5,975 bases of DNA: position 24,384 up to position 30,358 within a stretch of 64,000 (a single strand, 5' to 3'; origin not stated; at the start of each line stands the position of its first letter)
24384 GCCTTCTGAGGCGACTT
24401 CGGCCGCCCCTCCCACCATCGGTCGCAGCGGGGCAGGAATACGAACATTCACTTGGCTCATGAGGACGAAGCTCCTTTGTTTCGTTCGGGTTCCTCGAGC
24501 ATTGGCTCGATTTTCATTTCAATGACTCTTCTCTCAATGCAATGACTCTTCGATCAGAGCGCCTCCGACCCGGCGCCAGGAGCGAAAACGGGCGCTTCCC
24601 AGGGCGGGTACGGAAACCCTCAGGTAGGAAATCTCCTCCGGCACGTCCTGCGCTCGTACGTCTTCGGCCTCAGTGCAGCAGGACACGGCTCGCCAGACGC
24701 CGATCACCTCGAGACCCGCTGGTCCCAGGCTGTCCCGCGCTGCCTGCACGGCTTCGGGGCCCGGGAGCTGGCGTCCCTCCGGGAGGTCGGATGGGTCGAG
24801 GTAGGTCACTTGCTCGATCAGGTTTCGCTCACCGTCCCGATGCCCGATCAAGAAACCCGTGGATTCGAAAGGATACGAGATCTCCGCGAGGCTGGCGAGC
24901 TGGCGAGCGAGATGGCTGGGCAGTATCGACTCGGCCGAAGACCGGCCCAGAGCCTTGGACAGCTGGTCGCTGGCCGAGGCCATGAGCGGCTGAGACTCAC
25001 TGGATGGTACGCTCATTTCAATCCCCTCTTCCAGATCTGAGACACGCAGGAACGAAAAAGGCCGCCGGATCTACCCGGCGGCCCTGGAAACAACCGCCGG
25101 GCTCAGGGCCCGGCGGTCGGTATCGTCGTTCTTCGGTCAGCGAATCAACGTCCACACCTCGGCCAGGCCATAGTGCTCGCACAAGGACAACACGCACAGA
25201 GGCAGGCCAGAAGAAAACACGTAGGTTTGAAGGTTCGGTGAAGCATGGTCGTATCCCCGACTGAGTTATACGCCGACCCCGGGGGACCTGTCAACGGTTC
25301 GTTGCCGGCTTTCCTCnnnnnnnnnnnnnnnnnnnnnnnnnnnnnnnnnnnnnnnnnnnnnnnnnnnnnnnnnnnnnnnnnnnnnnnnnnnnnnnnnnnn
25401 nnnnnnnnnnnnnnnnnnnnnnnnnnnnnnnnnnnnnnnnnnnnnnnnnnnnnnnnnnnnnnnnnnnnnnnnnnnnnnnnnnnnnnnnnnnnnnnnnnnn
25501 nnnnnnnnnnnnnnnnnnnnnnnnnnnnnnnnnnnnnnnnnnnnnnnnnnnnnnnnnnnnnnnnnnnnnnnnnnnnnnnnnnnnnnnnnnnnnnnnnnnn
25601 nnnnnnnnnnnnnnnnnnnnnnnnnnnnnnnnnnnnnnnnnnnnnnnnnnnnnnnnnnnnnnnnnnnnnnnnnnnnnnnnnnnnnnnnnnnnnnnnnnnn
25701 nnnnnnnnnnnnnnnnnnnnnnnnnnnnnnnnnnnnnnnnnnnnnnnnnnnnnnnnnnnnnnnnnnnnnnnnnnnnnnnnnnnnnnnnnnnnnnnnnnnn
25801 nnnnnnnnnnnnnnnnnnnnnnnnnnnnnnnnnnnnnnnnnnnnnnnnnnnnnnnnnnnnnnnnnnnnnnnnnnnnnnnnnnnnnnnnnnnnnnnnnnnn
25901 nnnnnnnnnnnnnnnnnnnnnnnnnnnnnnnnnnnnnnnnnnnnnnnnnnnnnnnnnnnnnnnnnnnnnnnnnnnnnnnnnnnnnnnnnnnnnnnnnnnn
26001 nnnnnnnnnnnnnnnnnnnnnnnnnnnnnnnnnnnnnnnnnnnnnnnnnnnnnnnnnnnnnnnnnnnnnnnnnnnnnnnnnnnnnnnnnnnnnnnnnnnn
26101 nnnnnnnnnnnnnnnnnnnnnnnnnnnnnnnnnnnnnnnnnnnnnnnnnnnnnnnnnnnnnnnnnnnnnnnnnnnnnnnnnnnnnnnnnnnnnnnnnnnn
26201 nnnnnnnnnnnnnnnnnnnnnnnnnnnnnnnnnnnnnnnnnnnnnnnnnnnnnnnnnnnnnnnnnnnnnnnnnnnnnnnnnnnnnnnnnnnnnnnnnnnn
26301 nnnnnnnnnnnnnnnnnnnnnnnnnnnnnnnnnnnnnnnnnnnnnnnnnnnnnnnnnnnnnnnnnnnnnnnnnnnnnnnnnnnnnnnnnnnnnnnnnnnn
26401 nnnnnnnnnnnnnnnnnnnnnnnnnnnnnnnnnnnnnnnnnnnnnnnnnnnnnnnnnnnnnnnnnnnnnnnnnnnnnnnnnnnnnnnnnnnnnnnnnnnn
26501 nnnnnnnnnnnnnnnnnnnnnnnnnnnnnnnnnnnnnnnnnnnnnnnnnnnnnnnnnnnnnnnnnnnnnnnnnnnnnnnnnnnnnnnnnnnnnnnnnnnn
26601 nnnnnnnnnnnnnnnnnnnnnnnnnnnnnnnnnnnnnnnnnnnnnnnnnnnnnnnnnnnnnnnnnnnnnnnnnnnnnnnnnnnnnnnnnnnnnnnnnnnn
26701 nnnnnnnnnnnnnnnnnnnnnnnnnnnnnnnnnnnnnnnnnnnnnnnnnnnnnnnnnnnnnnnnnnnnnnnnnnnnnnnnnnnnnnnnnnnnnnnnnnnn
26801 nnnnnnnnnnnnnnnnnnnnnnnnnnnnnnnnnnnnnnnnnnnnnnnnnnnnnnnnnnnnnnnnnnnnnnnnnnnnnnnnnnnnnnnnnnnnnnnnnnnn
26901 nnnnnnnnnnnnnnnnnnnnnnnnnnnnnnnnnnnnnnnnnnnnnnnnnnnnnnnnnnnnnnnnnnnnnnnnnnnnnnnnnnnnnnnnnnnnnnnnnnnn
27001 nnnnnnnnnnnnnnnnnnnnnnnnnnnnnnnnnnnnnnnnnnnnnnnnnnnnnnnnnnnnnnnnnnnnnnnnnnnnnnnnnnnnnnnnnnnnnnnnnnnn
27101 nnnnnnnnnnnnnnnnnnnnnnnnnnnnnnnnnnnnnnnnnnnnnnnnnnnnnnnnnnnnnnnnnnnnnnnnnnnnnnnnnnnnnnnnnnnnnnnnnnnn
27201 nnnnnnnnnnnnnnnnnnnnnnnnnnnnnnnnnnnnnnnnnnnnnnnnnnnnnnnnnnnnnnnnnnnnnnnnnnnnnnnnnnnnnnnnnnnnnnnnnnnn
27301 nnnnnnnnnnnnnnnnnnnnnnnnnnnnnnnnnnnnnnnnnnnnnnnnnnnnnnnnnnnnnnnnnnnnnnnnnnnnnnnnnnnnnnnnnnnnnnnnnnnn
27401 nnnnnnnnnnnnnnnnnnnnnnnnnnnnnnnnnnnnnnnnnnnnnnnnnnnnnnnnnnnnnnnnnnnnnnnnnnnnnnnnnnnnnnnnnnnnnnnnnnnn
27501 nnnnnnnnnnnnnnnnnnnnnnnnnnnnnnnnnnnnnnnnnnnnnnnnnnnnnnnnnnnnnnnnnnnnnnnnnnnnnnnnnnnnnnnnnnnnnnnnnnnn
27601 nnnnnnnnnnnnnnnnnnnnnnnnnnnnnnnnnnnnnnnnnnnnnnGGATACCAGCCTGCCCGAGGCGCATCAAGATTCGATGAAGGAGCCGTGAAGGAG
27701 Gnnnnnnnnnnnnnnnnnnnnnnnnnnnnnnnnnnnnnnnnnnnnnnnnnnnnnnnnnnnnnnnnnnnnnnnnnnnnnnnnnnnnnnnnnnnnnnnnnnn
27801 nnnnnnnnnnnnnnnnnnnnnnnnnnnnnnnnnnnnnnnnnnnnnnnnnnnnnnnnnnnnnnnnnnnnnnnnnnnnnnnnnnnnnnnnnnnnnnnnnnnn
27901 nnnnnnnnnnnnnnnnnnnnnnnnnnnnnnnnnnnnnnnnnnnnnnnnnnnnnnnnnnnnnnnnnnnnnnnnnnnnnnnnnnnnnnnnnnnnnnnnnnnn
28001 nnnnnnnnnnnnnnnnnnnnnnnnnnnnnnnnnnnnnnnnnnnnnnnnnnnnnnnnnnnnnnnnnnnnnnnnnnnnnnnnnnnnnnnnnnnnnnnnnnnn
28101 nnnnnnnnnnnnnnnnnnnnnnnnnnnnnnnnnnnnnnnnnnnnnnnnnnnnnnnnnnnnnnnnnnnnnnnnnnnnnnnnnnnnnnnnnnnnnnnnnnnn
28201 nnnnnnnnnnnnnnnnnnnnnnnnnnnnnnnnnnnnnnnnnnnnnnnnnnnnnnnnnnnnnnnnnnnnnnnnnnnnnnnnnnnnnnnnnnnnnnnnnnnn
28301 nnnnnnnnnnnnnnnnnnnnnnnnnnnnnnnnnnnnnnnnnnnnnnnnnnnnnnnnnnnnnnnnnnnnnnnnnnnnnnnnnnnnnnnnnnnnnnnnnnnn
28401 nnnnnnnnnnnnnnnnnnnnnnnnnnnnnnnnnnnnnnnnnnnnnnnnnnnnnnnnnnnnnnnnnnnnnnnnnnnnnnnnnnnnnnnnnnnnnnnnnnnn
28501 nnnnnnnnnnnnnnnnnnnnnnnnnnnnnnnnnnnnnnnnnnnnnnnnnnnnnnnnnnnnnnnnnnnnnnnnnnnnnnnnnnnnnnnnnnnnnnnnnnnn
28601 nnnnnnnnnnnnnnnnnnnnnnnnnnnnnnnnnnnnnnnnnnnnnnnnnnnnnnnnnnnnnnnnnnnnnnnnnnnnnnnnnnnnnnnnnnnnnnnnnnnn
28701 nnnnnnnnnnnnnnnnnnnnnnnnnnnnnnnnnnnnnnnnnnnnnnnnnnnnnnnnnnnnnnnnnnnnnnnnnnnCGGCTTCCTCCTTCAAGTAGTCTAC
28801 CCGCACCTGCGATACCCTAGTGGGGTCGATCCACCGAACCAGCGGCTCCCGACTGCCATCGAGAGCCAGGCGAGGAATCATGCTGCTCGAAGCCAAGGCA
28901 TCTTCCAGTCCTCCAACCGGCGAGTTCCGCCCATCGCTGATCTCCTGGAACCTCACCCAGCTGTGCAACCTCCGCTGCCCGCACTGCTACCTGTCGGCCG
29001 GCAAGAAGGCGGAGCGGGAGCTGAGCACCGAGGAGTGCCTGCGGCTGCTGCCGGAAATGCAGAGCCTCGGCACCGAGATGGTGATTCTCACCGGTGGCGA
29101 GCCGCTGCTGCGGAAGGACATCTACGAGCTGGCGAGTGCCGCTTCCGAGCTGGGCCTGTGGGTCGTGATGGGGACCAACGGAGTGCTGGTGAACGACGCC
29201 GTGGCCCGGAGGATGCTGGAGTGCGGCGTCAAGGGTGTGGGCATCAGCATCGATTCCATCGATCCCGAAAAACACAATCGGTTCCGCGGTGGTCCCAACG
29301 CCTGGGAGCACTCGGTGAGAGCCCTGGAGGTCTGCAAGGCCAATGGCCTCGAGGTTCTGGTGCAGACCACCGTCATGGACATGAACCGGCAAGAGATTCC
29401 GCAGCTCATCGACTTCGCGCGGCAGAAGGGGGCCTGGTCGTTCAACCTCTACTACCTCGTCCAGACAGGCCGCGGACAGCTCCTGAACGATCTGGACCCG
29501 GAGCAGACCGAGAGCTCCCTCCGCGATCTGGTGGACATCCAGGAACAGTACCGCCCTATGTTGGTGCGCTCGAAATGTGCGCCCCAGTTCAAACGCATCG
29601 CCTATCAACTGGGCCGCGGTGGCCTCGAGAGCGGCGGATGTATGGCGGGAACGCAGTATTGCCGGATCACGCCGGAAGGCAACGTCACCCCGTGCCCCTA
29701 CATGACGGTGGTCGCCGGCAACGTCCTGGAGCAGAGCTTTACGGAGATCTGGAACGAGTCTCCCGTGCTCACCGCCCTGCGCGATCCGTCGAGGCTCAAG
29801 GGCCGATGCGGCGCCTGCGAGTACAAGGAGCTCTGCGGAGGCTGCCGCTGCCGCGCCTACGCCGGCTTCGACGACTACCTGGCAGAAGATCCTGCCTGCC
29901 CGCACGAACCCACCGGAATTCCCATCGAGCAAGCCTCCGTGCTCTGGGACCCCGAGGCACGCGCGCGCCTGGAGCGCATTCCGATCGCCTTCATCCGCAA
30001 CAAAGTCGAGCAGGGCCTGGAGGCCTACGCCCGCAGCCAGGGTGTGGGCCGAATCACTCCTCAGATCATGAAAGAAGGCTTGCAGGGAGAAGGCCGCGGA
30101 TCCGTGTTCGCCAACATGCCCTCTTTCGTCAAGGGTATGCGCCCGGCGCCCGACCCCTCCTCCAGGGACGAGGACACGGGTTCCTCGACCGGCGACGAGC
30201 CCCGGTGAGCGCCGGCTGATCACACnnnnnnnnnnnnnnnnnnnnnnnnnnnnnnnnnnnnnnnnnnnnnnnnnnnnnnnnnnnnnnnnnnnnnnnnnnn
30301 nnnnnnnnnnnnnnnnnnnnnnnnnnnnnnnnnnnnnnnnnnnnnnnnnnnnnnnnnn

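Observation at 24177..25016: Pseudo-JAMM protein paired with a sulfur carrier that still needs C-terminal trimming (GG-GR)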

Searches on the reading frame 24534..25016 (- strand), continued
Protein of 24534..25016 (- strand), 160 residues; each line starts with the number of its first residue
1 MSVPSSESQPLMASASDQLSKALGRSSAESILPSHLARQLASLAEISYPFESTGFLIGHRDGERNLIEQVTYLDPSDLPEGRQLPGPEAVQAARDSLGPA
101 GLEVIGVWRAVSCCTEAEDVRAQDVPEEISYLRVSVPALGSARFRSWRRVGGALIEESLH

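Call 63: search_protein_families(library=pfam, proteins=[P0002, P0003, P0005, P0006, P0007, P0008, P0010, P0012], max_evalue=0.01)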
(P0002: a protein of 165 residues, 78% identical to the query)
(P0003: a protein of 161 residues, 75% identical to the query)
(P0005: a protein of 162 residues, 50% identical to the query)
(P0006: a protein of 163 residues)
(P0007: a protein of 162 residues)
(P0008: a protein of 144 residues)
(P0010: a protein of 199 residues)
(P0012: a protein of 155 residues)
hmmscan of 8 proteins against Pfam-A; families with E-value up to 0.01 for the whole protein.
P0002 (165 aa): 0 families

P0003 (161 aa): 0 families

P0005 (162 aa): 0 families

P0006 (163 aa): 1 family
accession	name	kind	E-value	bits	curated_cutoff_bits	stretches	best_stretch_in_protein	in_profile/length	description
PF14464.11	Prok-JAB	-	4.9e-07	30.1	25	1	34-145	2-113/114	Prokaryotic homologs of the JAB domain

P0007 (162 aa): 1 family
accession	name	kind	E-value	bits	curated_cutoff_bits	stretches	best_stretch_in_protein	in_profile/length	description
PF14464.11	Prok-JAB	-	1.6e-14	54.2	25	1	28-151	2-113/114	Prokaryotic homologs of the JAB domain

P0008 (144 aa): 1 family
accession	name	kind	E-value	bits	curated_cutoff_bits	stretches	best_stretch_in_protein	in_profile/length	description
PF14464.11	Prok-JAB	-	3.2e-12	46.8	25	1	5-132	2-112/114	Prokaryotic homologs of the JAB domain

P0010 (199 aa): 1 family
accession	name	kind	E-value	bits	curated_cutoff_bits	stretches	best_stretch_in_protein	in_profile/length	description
PF14464.11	Prok-JAB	-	1e-24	87.1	25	1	64-183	6-113/114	Prokaryotic homologs of the JAB domain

P0012 (155 aa): 2 families
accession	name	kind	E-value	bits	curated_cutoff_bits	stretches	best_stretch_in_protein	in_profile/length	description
PF14464.11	Prok-JAB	-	1.8e-24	86.3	25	1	22-139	3-113/114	Prokaryotic homologs of the JAB domain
PF01398.27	JAB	-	1.7e-05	25.1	22.5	1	38-113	29-106/117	JAB1/Mov34/MPN/PAD-1 ubiquitin protease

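Call 78: predict_structure(alignment_id=A7)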
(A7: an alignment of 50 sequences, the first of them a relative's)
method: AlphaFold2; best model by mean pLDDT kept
length: 160 residues; sequences in the alignment: 50
mean_pLDDT: 88.7   pTM: 0.79
mean pLDDT of the five models: 88.7, 87.8, 87.5, 87.0, 85.1
residues with pLDDT >= 90: 114; 70-90: 20; 50-70: 26; < 50: 0
segments of 3 or more residues with pLDDT < 50: none
pLDDT, mean of each block of 10 residues (from residue 1): 69 65 75 98 95 97 96 93 93 94 97 77 91 94 95 93
secondary structure, 60 per line:
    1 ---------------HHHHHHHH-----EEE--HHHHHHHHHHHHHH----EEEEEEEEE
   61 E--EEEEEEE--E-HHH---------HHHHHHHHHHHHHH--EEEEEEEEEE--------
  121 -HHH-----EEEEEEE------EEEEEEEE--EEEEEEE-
elements in order: H16-23 E29-31 H34-47 E52-61 E64-70 H87-100 E103-112 E130-136 E143-150 E153-159

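Call 81: fold_search(model_id=the predicted structure, library=pdb)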
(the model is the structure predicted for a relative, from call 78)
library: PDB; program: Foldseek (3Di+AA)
matches with E <= 10: 649; with E <= 0.001: 172
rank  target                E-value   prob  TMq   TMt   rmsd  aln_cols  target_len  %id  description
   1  5cw3_A                9.6e-08  1.00  0.61  0.42   4.3       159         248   20  Structure of CfBRCC36-CfKIAA0157 complex (Zn Edge) (released 2015-09-16)
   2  2kks_MODEL_1_A        1.1e-07  1.00  0.64  0.70   3.6       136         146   18  Solution Structure Of Protein DSY2949 From Desulfitobacterium hafniense. Northeast Structural Genomics Consort (released 2009-08-25)
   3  5cw4_A                1.2e-07  1.00  0.62  0.43   4.3       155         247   20  Structure of CfBRCC36-CfKIAA0157 complex (Selenium Edge) (released 2015-09-16)
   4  5lda_A                2.0e-07  1.00  0.61  0.73   3.7       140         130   19  Structure of deubiquitinating enzyme homolog (Pyrococcus furiosus JAMM1) in complex with ubiquitin-like SAMP2. (released 2017-06-21)
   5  5cw5_C                3.4e-07  1.00  0.59  0.45   4.3       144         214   16  Structure of CfBRCC36-CfKIAA0157 complex (QSQ mutant) (released 2015-09-16)
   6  5ld9_A                4.1e-07  1.00  0.59  0.71   4.1       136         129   19  Structure of deubiquitinating enzyme homolog, Pyrococcus furiosus JAMM1. (released 2017-05-17)
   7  5ld9_B                4.1e-07  1.00  0.56  0.70   4.1       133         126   20  Structure of deubiquitinating enzyme homolog, Pyrococcus furiosus JAMM1. (released 2017-05-17)
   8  6fno_B                4.4e-07  1.00  0.61  0.65   4.5       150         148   14  Caldiarchaeum Subterraneum Ubiquitin:Rpn11-homolog complex, zinc soak (released 2018-07-25)
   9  6fnn_B                4.7e-07  1.00  0.59  0.62   4.9       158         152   12  Caldiarchaeum Subterraneum Ubiquitin:Rpn11-homolog complex (released 2018-07-25)
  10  5cw5_A                5.3e-07  1.00  0.57  0.43   3.9       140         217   16  Structure of CfBRCC36-CfKIAA0157 complex (QSQ mutant) (released 2015-09-16)
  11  6fju_A                5.3e-07  1.00  0.58  0.54   4.7       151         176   16  Rpn11 homolog from Caldiarchaeum Subterraneum (released 2018-07-25)
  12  8py2_A                6.4e-07  1.00  0.63  0.42   4.2       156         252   17  Cryo-EM structure of the human BRISC dimer complex bound to compound JMS-175-2 (released 2025-02-05)
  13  6fnn_A                6.8e-07  1.00  0.60  0.64   4.7       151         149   13  Caldiarchaeum Subterraneum Ubiquitin:Rpn11-homolog complex (released 2018-07-25)
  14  6h3c_B                8.2e-07  1.00  0.56  0.37   5.1       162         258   17  Cryo-EM structure of the BRISC complex bound to SHMT2 (released 2019-07-10)
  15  6gvw_B                1.3e-06  1.00  0.63  0.41   4.5       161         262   20  Crystal structure of the BRCA1-A complex (released 2019-07-10)
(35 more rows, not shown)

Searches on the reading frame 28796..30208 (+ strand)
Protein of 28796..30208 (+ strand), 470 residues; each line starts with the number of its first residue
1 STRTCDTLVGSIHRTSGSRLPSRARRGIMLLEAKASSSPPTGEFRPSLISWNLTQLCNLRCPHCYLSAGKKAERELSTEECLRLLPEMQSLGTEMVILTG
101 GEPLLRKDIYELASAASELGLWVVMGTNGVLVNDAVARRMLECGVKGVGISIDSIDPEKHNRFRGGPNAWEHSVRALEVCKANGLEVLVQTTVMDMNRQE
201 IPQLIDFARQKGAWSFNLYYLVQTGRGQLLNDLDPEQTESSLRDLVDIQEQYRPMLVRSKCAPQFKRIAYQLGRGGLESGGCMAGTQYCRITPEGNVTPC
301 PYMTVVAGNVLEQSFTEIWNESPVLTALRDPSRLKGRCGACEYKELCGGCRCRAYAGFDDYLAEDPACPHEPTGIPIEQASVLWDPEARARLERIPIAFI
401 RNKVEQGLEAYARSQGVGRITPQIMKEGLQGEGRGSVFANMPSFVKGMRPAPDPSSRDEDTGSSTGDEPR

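Call 54: search_protein_families(library=pfam, proteins=[window:28796-30208:+], max_evalue=0.00001)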
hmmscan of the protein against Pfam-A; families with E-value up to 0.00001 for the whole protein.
window:28796-30208:+ (470 aa): 3 families
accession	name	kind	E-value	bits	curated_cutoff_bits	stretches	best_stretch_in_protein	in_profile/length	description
PF04055.27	Radical_SAM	-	2e-33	116.4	29.5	1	52-208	2-166/166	Radical SAM superfamily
PF08369.16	PCP_red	-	3.9e-11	43.2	32.5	1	384-427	1-43/45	Proto-chlorophyllide reductase 57 kD subunit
PF13186.11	SPASM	-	5.8e-11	43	21.5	1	282-341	1-66/67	Iron-sulfur cluster-binding domain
